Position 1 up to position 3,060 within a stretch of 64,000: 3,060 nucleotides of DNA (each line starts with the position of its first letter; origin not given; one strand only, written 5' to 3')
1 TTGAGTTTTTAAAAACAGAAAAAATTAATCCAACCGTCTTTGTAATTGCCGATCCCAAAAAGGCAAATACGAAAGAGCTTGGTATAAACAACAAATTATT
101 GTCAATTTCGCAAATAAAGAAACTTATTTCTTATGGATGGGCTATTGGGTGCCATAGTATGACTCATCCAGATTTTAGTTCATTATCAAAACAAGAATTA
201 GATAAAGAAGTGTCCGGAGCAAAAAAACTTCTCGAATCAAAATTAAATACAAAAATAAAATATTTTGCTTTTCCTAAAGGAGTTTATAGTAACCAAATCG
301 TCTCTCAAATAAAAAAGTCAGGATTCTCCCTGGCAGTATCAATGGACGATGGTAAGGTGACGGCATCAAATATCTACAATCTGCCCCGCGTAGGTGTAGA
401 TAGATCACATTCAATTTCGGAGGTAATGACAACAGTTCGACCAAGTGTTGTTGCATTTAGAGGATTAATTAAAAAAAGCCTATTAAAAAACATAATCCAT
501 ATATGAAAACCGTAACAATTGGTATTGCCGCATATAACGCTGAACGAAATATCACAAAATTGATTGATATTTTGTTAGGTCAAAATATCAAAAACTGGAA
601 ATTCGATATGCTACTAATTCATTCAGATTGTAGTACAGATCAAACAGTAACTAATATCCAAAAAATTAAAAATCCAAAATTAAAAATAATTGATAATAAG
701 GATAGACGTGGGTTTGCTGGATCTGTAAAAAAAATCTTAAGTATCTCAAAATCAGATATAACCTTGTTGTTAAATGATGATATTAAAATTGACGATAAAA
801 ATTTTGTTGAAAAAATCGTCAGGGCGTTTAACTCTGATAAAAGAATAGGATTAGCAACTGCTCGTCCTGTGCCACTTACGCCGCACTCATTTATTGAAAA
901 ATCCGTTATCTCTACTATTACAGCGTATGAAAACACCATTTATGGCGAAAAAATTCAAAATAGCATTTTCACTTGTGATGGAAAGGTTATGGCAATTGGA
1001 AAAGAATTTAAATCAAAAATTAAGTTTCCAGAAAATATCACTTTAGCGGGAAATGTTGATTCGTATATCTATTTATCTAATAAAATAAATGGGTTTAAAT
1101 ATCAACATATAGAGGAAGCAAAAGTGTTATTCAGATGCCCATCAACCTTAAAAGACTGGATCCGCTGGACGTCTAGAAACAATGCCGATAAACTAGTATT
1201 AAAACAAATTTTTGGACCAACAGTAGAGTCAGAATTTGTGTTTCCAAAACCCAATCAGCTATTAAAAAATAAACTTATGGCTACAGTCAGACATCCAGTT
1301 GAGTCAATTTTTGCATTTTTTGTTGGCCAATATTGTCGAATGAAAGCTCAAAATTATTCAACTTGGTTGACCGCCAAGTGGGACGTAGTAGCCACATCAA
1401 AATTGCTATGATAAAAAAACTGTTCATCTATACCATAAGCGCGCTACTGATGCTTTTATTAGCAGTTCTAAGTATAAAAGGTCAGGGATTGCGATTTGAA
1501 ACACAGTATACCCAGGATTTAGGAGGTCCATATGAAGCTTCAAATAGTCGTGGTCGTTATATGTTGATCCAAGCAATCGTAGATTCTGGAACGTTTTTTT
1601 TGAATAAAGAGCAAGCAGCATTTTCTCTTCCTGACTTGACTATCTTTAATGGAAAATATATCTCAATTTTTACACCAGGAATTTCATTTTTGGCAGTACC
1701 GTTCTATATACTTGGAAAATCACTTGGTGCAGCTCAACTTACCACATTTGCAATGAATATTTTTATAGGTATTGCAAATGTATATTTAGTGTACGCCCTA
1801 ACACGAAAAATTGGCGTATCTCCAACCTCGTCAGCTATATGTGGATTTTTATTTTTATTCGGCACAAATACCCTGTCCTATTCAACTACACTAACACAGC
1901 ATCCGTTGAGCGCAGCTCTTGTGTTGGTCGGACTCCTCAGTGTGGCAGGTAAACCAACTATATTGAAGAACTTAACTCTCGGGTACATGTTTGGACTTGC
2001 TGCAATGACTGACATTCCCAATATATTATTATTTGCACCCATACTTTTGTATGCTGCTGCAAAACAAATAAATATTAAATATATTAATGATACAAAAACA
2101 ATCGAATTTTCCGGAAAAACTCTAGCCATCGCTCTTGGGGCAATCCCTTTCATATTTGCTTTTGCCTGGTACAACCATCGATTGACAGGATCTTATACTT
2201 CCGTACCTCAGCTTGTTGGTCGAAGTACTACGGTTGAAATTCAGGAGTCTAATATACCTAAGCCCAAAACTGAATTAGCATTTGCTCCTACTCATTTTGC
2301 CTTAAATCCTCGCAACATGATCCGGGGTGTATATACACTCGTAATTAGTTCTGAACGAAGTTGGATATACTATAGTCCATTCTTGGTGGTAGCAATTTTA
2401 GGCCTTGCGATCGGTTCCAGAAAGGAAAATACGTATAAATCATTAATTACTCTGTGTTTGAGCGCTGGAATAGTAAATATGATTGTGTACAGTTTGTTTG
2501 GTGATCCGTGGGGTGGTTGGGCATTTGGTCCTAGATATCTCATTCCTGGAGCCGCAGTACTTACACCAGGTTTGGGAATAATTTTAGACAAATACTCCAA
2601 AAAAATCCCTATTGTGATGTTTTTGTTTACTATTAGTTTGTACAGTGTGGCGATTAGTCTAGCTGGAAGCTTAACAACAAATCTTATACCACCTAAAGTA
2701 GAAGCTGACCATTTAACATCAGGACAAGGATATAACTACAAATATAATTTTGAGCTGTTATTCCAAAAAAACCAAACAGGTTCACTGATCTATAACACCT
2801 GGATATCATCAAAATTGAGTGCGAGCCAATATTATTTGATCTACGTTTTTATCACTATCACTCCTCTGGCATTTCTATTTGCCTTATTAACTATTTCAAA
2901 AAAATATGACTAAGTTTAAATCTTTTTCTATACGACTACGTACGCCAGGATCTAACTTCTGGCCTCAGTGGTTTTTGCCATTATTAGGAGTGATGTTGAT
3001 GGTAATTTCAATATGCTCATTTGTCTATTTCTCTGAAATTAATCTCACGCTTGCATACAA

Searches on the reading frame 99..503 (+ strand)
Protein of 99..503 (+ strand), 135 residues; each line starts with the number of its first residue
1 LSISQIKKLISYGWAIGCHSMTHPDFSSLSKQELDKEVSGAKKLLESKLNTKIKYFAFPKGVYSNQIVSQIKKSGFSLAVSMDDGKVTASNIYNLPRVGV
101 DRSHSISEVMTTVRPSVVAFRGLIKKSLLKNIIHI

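Call 6: search_protein_families(library=pfam, proteins=[window:99-503:+], max_evalue=0.01)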
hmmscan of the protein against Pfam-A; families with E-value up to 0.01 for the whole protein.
window:99-503:+ (135 aa): 3 families
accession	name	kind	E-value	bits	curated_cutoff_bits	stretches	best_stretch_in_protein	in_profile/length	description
PF01522.26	Polysacc_deac_1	-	1.1e-13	51.7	23.1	1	5-77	50-122/124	Polysaccharide deacetylase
PF03065.20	Glyco_hydro_57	-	0.00027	20.8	21.2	1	21-81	110-171/291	Glycosyl hydrolase family 57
PF10096.14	DUF2334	-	0.0097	15.9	26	0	4-82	57-146/203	Uncharacterized protein conserved in bacteria (DUF2334)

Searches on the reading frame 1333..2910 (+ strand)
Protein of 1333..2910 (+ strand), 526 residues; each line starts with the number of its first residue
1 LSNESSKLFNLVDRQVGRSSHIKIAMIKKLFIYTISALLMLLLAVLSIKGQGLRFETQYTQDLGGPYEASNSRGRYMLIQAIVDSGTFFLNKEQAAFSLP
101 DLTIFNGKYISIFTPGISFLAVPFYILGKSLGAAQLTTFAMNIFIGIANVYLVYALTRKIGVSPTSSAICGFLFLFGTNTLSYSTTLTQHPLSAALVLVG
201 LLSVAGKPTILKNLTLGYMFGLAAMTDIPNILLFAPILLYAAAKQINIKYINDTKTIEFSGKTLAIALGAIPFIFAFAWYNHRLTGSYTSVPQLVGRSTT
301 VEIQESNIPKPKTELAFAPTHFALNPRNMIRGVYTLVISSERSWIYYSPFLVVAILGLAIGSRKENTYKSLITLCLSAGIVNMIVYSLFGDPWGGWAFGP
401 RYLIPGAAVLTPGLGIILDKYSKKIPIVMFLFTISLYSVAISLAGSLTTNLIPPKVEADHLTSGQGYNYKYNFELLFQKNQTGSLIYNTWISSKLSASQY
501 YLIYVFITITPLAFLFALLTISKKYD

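Call 6: search_protein_families(library=pfam, proteins=[window:1333-2910:+], max_evalue=0.01)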
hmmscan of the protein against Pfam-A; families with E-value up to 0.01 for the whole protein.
window:1333-2910:+ (526 aa): 0 families

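Call 11: search_protein_families(library=ncbifam, proteins=[window:1333-2910:+], max_evalue=0.01)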
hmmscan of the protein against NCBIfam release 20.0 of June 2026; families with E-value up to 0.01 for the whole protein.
window:1333-2910:+ (526 aa): 1 family
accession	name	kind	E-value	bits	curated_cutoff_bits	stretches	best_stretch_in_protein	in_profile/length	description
NF047440.1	LA3751_2_3_fam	subfamily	6.2e-13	48.4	200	2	330-447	267-387/460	LA_3751/LA_3752 family putative glycosyltransferase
